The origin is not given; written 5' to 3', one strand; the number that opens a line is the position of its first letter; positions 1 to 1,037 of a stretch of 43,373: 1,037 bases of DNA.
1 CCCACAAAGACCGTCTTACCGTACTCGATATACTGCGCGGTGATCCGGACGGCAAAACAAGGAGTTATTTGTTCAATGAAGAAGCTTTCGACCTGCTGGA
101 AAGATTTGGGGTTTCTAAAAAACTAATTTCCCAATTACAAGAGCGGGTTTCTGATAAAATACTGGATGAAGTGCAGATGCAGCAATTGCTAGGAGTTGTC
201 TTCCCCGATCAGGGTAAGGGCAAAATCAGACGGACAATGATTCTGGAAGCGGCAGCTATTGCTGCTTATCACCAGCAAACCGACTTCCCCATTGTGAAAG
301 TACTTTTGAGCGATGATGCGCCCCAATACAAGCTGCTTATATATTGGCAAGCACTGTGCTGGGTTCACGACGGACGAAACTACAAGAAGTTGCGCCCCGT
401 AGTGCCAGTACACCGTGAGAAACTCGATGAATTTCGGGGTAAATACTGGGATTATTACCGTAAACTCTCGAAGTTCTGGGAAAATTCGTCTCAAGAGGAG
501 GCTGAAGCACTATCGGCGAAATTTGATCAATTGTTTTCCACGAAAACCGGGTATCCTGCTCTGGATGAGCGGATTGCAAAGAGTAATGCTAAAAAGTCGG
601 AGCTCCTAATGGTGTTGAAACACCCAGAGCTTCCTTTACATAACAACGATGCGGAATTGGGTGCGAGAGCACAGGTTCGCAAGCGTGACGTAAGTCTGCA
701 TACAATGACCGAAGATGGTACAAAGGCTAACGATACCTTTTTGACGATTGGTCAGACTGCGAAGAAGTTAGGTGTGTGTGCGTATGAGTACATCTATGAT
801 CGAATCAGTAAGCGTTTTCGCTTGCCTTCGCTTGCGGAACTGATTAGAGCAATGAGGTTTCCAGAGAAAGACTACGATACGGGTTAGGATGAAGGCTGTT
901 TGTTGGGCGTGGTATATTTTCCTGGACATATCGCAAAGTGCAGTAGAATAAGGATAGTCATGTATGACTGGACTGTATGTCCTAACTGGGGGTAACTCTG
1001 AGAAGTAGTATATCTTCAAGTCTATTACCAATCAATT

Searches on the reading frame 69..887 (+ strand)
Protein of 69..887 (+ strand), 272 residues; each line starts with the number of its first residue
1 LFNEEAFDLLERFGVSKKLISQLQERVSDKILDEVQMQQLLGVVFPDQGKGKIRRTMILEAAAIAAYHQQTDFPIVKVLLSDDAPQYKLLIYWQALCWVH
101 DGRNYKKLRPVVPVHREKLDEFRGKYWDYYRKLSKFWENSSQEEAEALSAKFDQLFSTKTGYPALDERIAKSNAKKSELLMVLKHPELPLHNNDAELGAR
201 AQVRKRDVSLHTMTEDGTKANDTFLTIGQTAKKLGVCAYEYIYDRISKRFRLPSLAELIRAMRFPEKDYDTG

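Call 20: search_protein_families(library=pfam, proteins=[window:69-887:+], max_evalue=0.001)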
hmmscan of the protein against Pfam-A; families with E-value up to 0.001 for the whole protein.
window:69-887:+ (272 aa): 1 family
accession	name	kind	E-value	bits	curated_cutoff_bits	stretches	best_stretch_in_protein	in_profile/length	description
PF03050.20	DDE_Tnp_IS66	-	1.9e-07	31.2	23.1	1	78-219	129-283/284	Transposase IS66 family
